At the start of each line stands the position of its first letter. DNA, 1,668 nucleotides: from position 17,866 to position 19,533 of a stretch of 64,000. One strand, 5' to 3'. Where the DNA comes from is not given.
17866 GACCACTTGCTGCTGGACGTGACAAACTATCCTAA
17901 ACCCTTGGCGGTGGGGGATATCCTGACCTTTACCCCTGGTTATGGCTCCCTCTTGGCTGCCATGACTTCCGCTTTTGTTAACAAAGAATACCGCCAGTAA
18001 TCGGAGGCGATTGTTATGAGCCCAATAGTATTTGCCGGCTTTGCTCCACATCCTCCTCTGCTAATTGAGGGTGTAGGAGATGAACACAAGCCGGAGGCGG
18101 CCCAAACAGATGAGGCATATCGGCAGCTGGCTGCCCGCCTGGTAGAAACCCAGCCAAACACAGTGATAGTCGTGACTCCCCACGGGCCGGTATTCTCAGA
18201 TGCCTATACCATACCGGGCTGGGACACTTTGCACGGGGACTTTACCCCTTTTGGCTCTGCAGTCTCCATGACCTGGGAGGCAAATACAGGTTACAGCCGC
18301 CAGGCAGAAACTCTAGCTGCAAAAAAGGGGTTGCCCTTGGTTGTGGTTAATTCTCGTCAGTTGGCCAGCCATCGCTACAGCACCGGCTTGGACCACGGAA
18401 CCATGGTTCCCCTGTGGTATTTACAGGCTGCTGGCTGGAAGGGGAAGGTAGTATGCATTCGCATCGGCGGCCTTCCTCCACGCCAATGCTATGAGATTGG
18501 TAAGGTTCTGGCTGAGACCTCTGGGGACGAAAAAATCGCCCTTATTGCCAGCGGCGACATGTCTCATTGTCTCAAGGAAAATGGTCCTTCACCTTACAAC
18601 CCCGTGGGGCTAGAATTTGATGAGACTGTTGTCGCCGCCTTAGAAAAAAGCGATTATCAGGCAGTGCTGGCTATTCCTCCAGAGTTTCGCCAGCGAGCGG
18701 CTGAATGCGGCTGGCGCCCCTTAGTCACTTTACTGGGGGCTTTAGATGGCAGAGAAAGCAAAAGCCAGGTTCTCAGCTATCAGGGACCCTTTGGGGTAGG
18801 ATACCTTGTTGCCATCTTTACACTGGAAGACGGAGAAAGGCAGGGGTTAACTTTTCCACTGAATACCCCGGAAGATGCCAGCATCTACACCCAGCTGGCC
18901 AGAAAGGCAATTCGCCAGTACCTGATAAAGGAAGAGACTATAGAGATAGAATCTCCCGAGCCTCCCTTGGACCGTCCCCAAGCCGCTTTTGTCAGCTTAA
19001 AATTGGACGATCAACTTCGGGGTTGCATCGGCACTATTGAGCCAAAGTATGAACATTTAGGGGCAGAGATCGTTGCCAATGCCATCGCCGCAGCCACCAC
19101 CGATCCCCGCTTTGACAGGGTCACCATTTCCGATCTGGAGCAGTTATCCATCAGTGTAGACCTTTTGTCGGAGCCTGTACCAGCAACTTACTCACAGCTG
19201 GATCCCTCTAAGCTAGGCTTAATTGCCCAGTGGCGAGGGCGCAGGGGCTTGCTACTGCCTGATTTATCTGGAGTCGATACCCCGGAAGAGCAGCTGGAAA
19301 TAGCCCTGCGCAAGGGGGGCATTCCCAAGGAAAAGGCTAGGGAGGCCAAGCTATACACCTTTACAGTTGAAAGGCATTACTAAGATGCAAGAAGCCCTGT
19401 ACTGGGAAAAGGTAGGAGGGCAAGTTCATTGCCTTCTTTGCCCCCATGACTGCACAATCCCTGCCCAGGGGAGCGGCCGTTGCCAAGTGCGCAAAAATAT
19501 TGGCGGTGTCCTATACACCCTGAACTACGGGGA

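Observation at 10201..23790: One cluster appears to couple ATP-conserving arginine breakdown to complete oxidative ornithine degradation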

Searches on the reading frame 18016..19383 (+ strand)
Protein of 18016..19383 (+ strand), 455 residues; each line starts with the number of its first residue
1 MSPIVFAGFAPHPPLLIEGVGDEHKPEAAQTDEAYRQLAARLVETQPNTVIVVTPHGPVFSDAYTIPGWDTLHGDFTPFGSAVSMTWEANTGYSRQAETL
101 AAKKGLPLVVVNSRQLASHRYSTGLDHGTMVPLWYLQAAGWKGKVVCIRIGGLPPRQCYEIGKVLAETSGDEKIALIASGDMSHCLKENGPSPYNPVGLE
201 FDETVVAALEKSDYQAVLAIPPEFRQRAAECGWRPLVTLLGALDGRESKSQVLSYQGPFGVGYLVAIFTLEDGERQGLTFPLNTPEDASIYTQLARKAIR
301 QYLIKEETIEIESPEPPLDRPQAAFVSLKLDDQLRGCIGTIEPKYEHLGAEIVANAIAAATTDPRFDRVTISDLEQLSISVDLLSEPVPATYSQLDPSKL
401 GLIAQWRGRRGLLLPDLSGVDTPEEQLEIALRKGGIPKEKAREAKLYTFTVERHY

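Call 3: search_protein_families(library=ncbifam, proteins=[window:18016-19383:+])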
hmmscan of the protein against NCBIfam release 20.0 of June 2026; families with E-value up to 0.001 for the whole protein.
window:18016-19383:+ (455 aa): 6 families
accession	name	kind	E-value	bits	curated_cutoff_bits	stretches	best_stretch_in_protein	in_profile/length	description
TIGR04335.1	AmmeMemoSam_A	hypoth_equivalog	7.9e-38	129.5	99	1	290-453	2-174/175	AmmeMemoRadiSam system protein A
NF002000.0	PRK00801.1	equivalog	4.5e-21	74.9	273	1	288-451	9-181/201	hypothetical protein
TIGR00296.1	TIGR00296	hypoth_equivalog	7e-15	55.2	91.05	1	286-438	7-170/200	TIGR00296 family protein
TIGR02298.1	HpaD_Fe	equivalog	4.8e-09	36.1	315.95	1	23-268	27-282/284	3,4-dihydroxyphenylacetate 2,3-dioxygenase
TIGR04336.1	AmmeMemoSam_B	hypoth_equivalog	6.2e-08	32.2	26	1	104-256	120-250/270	AmmeMemoRadiSam system protein B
NF001987.0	PRK00782.1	equivalog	0.00029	20.2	295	1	85-256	86-245/267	MEMO1 family protein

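Call 4: search_protein_families(library=pfam, proteins=[window:18016-19383:+])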
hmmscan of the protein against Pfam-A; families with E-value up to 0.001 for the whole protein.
window:18016-19383:+ (455 aa): 3 families
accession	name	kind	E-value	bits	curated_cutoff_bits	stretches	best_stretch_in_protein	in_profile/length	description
PF01871.22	AMMECR1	-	2e-41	141.7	25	1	293-453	2-167/168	AMMECR1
PF02900.23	LigB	-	1.9e-37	129.3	26.3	1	9-265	4-268/269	Catalytic LigB subunit of aromatic ring-opening dioxygenase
PF01875.22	Memo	-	5.4e-07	29.5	27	1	117-256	112-250/269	Memo-like protein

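Call 85: find_homologous_proteins(query=window:18016-19383:+, max_evalue=1e-20)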
Query window:18016-19383:+ (455 aa): 7480 proteins with E <= 1e-20 among 8000 candidates; the best 120 are listed.
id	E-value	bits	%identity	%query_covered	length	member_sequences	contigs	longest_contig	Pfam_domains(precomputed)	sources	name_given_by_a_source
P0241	9.7e-295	996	95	100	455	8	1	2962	PF02900.24,PF01871.23,PF01875.23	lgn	-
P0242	6.5e-266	901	85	100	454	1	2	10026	PF02900.24,PF01871.23,PF01875.23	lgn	-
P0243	1.8e-264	896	85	100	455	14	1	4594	PF02900.24,PF01871.23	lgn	-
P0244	6.7e-245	832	79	100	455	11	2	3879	PF02900.24,PF01871.23,PF01875.23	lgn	-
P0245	1.8e-242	824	78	100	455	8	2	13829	PF02900.24,PF01871.23,PF01875.23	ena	-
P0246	1.6e-233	794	77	100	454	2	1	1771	PF02900.24,PF01871.23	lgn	-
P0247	3.5e-231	786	76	100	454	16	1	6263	PF02900.24,PF01871.23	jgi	-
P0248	3.1e-208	711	68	100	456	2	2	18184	PF02900.24,PF01871.23,PF01875.23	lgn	-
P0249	1.6e-204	698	66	100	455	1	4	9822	PF02900.24,PF01871.23,PF01875.23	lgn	-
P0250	1.2e-200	686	64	100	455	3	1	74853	PF02900.24,PF01871.23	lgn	-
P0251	2.9e-198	678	65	100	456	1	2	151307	PF02900.24,PF01871.23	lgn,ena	-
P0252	7.2e-198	677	65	100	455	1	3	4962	PF02900.24,PF01871.23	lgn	-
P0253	3.8e-197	674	64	100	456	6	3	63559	PF02900.24,PF01871.23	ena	-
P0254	1.0e-196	673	65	100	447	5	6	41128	PF02900.24,PF01871.23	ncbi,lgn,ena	-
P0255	1.7e-196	672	65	100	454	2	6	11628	PF02900.24,PF01871.23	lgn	-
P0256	8.5e-196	670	65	100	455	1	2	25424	PF02900.24,PF01871.23,PF01875.23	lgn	-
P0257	1.1e-195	669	64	100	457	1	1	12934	PF02900.24,PF01871.23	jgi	jgi:AmmeMemoRadiSam system protein A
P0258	6.7e-195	667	64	100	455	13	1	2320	PF02900.24,PF01871.23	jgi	jgi:AmmeMemoRadiSam system protein A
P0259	1.6e-193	662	66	100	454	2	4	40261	PF02900.24,PF01871.23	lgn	-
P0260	3.1e-192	658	63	100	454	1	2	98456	PF02900.24,PF01871.23,PF01875.23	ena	-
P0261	7.4e-192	657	65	100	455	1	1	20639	PF02900.24,PF01871.23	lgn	-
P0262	2.1e-190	652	64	100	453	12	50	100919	PF02900.24,PF01871.23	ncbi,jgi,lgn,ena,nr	ncbi:MAG TPA: AmmeMemoRadiSam system protein A [Bacillota bacterium]|nr:AmmeMemoRadiSam system prote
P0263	3.6e-190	651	65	100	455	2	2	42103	PF02900.24,PF01871.23,PF01875.23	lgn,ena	-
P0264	2.9e-189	648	65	100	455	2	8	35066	PF02900.24,PF01871.23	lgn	-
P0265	9.7e-189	646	63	100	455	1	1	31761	PF02900.24,PF01871.23,PF01875.23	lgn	-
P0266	1.1e-185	636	63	100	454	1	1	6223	PF02900.24,PF01871.23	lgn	-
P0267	2.0e-184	632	62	100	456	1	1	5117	PF02900.24,PF01871.23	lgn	-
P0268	4.3e-184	631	62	100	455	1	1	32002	PF02900.24,PF01871.23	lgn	-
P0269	1.3e-176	606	63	99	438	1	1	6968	PF02900.24,PF01871.23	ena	-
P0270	3.1e-175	602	58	100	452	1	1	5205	PF02900.24,PF01871.23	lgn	-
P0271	3.0e-173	595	58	100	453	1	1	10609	PF02900.24,PF01871.23,PF01875.23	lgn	-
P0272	3.7e-172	592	58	100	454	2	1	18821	PF02900.24,PF01871.23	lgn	-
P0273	3.6e-170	585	58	100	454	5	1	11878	PF02900.24,PF01871.23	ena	-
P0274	3.1e-167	576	57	99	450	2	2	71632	PF02900.24,PF01871.23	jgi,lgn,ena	jgi:AmmeMemoRadiSam system protein A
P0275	1.1e-165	570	57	100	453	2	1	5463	PF02900.24,PF01871.23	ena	-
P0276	1.1e-158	547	57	100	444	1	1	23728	PF02900.24,PF01871.23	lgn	-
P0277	3.9e-101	358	42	99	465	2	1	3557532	PF02900.24,PF01871.23,PF01875.23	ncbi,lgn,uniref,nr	ncbi:AMMECR1 domain-containing protein [Anoxybacter fermentans]|uniref:AMMECR1 domain-containing pro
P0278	1.6e-99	352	41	100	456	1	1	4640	PF02900.24,PF01871.23,PF01875.23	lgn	-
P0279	2.3e-99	352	42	100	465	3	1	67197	PF02900.24,PF01871.23,PF01875.23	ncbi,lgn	ncbi:MAG: AmmeMemoRadiSam system protein A [bacterium]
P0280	1.4e-98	349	40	99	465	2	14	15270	PF02900.24,PF01871.23,PF01875.23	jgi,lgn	jgi:AmmeMemoRadiSam system protein A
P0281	2.3e-98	349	42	99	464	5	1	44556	PF02900.24,PF01871.23,PF01875.23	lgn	-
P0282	6.5e-97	344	42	99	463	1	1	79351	PF02900.24,PF01871.23,PF01875.23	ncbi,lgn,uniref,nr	ncbi:AmmeMemoRadiSam system protein A [Syntrophomonas palmitatica]|uniref:AmmeMemoRadiSam system pro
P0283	9.2e-97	343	42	99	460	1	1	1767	PF02900.24,PF01871.23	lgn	-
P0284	6.5e-96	340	41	99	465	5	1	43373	PF02900.24,PF01871.23,PF01875.23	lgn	-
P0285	9.4e-96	340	40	99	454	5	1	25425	PF02900.24,PF01871.23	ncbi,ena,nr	ncbi:MAG TPA: AmmeMemoRadiSam system protein A [bacterium]|nr:AmmeMemoRadiSam system protein A [bact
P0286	1.0e-95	340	41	99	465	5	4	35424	PF02900.24,PF01871.23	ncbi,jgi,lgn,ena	-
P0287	1.3e-95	339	41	100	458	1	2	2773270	PF02900.24,PF01871.23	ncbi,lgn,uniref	ncbi:AmmeMemoRadiSam system protein A [Moorella sp. ACPs]|uniref:AmmeMemoRadiSam system protein A n=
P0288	1.5e-95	339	41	99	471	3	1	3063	PF02900.24,PF01871.23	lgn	-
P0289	1.9e-95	339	41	99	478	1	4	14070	PF02900.24,PF01871.23,PF01875.23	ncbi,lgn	-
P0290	1.9e-95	339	43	99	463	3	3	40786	PF02900.24,PF01871.23,PF01875.23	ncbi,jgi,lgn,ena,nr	ncbi:MAG: AmmeMemoRadiSam system protein A [Syntrophomonadaceae bacterium]|nr:AmmeMemoRadiSam system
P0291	1.9e-95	339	43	99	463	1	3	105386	PF02900.24,PF01871.23,PF01875.23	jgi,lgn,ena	-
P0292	2.7e-95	338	40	96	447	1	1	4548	PF02900.24,PF01871.23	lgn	-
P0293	4.4e-95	338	41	99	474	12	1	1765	PF02900.24,PF01871.23,PF01875.23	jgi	-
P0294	5.1e-95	338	41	96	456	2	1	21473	PF02900.24,PF01871.23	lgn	-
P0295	6.8e-95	337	41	100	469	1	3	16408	PF02900.24,PF01871.23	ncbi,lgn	-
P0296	7.3e-95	337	42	99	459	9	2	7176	PF02900.24,PF01871.23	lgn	-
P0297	8.9e-95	337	40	99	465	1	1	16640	PF02900.24,PF01871.23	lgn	-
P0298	9.4e-95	337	40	99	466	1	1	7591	PF02900.24,PF01871.23,PF01875.23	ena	-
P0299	9.8e-95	337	43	95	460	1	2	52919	PF02900.24,PF01871.23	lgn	-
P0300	9.8e-95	337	41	100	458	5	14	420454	PF02900.24,PF01871.23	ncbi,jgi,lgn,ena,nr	ncbi:MAG: hypothetical protein PWR22_988 [Moorella sp. (in: firmicutes)]|nr:hypothetical protein [Mo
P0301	1.2e-94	336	41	99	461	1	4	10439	PF02900.24,PF01871.23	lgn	-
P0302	1.3e-94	336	41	99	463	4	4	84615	PF02900.24,PF01871.23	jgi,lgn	-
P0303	1.5e-94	336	40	99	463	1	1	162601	PF02900.24,PF01871.23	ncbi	-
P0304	2.5e-94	335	43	99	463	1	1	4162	PF02900.24,PF01871.23,PF01875.23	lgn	-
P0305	2.6e-94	335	42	95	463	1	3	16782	PF02900.24,PF01871.23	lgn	-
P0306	2.8e-94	335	39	99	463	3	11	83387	PF02900.24,PF01871.23,PF01875.23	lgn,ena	-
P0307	3.5e-94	335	40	96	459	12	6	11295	PF02900.24,PF01871.23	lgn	-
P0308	3.6e-94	335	42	95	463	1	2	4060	PF02900.24,PF01871.23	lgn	-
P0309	4.4e-94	334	42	99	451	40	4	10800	PF02900.24,PF01871.23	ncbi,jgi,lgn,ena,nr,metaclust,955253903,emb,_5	ncbi:MAG TPA: AMMECR1 domain-containing protein [Firmicutes bacterium]|nr:AMMECR1 domain-containing 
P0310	5.0e-94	334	40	99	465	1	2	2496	PF02900.24,PF01871.23,PF01875.23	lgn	-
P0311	5.9e-94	334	42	99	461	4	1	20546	PF02900.24,PF01871.23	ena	-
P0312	6.1e-94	334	41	99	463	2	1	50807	PF02900.24,PF01871.23,PF01875.23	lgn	-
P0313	6.3e-94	334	40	99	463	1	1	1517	PF02900.24,PF01871.23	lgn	-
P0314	6.5e-94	334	41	99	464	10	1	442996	PF02900.24,PF01871.23,PF01875.23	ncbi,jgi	-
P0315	7.7e-94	334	39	100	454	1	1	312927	PF02900.24,PF01871.23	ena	-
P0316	8.1e-94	334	39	100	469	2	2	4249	PF02900.24,PF01871.23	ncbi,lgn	-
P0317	1.2e-93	333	41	100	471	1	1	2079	PF02900.24,PF01871.23,PF01875.23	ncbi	-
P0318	1.2e-93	333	40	99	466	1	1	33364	PF02900.24,PF01871.23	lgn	-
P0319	1.3e-93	333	41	100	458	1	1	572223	PF02900.24,PF01871.23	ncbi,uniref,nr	ncbi:AmmeMemoRadiSam system protein A [Moorella sulfitireducens (nom. illeg.)]|uniref:AmmeMemoRadiSa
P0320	1.3e-93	333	41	99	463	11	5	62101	PF02900.24,PF01871.23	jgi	jgi:AmmeMemoRadiSam system protein A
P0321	1.4e-93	333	41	99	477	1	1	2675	PF02900.24,PF01871.23,PF01875.23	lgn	-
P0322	1.5e-93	333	41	100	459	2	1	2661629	PF02900.24,PF01871.23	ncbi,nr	ncbi:AmmeMemoRadiSam system protein A [Neomoorella thermoacetica]|nr:AmmeMemoRadiSam system protein 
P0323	2.0e-93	332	40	100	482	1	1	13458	PF02900.24,PF01871.23,PF01875.23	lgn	-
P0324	2.5e-93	332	40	100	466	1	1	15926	PF02900.24,PF01871.23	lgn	-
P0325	2.5e-93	332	39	99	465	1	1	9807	PF02900.24,PF01871.23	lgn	-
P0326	3.0e-93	332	42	99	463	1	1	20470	PF02900.24,PF01871.23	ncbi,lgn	ncbi:MAG: AmmeMemoRadiSam system protein A [Deltaproteobacteria bacterium]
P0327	4.1e-93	331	41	98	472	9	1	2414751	PF02900.24,PF01871.23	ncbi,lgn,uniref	ncbi:hypothetical protein MHOCP_22560 [Moorella humiferrea]|uniref:AmmeMemoRadiSam system protein A 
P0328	4.3e-93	331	40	100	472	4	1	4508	PF02900.24,PF01871.23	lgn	-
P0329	4.5e-93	331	40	99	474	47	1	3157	PF02900.24,PF01871.23,PF01875.23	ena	-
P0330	5.2e-93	331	41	99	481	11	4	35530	PF02900.24,PF01871.23,PF01875.23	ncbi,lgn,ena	-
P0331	5.4e-93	331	42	95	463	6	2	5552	PF02900.24,PF01871.23,PF01875.23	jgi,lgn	-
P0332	5.5e-93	331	41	100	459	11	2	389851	PF02900.24,PF01871.23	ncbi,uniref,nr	ncbi:AmmeMemoRadiSam system protein A [Neomoorella thermoacetica]|uniref:2-aminophenol 1,6-dioxygena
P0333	7.1e-93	330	40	99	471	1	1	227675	PF02900.24,PF01871.23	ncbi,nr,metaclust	ncbi:hypothetical protein SY88_15255 [Clostridiales bacterium PH28_bin88]|nr:hypothetical protein SY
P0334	8.1e-93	330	41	99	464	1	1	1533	PF02900.24,PF01871.23,PF01875.23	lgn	-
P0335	8.3e-93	330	38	99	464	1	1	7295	PF02900.24,PF01871.23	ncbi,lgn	ncbi:MAG: AmmeMemoRadiSam system protein A [Syntrophomonas sp.]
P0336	1.4e-92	330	40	100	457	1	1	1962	PF02900.24,PF01871.23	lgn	-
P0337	1.4e-92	329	40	99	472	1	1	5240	PF02900.24,PF01871.23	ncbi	-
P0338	1.4e-92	329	39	99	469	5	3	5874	PF02900.24,PF01871.23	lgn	-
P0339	1.5e-92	329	41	99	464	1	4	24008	PF02900.24,PF01871.23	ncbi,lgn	-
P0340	1.7e-92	329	39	99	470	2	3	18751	PF02900.24,PF01871.23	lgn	-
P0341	1.8e-92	329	41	96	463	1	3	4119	PF02900.24,PF01871.23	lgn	-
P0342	2.0e-92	329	42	98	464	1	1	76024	PF02900.24,PF01871.23,PF01875.23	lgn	-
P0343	2.5e-92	329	41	99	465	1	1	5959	PF02900.24,PF01871.23,PF01875.23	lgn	-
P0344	3.7e-92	328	40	99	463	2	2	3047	PF02900.24,PF01871.23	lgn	-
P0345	3.9e-92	328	42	100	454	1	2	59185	PF02900.24,PF01871.23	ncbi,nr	ncbi:MAG: AmmeMemoRadiSam system protein A [Bacillota bacterium]|nr:AmmeMemoRadiSam system protein A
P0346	3.9e-92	328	40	100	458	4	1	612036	PF02900.24,PF01871.23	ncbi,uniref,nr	ncbi:AmmeMemoRadiSam system protein A [Neomoorella mulderi]|uniref:2-aminophenol 1,6-dioxygenase alp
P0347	4.3e-92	328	40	96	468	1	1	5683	PF02900.24,PF01871.23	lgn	-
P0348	4.8e-92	328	40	99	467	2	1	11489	PF02900.24,PF01871.23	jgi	jgi:AmmeMemoRadiSam system protein A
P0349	5.8e-92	327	41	99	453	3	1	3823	PF02900.24,PF01871.23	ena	-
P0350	6.3e-92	327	39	99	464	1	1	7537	PF02900.24,PF01871.23,PF01875.23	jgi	-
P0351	6.3e-92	327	41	99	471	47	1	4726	PF02900.24,PF01871.23,PF01875.23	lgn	-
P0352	7.2e-92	327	39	99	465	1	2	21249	PF02900.24,PF01871.23,PF01875.23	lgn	-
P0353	9.0e-92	327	40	99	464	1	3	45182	PF02900.24,PF01871.23,PF01875.23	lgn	-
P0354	1.1e-91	327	41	100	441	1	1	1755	PF02900.24,PF01871.23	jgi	jgi:AmmeMemoRadiSam system protein A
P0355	1.3e-91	326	40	100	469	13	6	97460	PF02900.24,PF01871.23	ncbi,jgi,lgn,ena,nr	ncbi:MAG: AmmeMemoRadiSam system protein A [Tissierellia bacterium]|nr:AmmeMemoRadiSam system protei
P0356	1.4e-91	326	39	99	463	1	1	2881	PF02900.24,PF01871.23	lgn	-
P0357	1.6e-91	326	40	99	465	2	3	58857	PF02900.24,PF01871.23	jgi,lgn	-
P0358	1.6e-91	326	39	99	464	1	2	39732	PF02900.24,PF01871.23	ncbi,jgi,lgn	ncbi:MAG: AmmeMemoRadiSam system protein A [Syntrophomonadaceae bacterium]|jgi:AmmeMemoRadiSam syste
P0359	1.6e-91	326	39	99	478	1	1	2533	PF02900.24,PF01871.23,PF01875.23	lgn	-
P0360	1.6e-91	326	40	100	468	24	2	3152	PF02900.24,PF01871.23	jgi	jgi:MEMO1 family protein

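Call 86: find_encoding_contigs(protein=P0322, flank=7000, max_places=1)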
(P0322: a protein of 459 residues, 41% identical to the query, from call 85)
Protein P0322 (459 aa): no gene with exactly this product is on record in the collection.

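Call 87: find_encoding_contigs(protein=P0277, flank=7000, max_places=1)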
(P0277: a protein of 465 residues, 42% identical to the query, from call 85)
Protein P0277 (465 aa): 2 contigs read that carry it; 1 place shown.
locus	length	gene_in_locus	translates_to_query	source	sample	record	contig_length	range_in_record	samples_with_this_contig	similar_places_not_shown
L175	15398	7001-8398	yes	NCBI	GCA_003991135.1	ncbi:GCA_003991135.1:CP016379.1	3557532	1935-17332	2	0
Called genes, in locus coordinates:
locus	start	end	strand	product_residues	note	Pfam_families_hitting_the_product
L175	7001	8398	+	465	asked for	PF02900:LigB, PF01875:Memo, PF01871:AMMECR1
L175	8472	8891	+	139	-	PF00892:EamA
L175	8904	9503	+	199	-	PF01928:CYTH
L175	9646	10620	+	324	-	PF04055:Radical_SAM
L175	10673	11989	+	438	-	-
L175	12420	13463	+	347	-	PF08240:ADH_N, PF00107:ADH_zinc_N, PF13602:ADH_zinc_N_2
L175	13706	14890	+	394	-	PF00155:Aminotran_1_2, PF01053:Cys_Met_Meta_PP (faint)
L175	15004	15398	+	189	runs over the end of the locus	PF12645:HTH_16 (weak), PF04542:Sigma70_r2, PF08281:Sigma70_r4_2, PF04545:Sigma70_r4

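Call 88: find_encoding_contigs(protein=P0282, flank=7000, max_places=1)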
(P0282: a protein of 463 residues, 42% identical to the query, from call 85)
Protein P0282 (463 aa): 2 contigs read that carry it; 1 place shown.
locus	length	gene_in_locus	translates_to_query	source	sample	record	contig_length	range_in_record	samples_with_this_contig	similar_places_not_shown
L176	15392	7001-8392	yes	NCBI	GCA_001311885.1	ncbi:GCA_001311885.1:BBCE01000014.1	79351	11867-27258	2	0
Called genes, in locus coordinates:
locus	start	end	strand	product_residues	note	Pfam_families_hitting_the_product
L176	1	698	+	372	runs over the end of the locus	PF11339:DUF3141, PF00561:Abhydrolase_1, PF06850:PHB_depo_C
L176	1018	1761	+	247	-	PF01416:PseudoU_synth_1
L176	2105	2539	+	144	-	PF00572:Ribosomal_L13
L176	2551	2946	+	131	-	PF00380:Ribosomal_S9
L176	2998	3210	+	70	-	-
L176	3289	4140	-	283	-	PF13426:PAS_9, PF00990:GGDEF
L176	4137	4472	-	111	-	PF13426:PAS_9 (weak)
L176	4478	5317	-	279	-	PF00989:PAS (faint), PF13188:PAS_8 (weak), PF13426:PAS_9 (faint), PF08447:PAS_3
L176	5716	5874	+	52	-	-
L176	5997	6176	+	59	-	-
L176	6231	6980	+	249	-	PF01520:Amidase_3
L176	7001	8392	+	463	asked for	PF02900:LigB, PF01875:Memo (weak), PF01871:AMMECR1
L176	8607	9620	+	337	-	PF04055:Radical_SAM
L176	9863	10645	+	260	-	PF00378:ECH_1, PF16113:ECH_2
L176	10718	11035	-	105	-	-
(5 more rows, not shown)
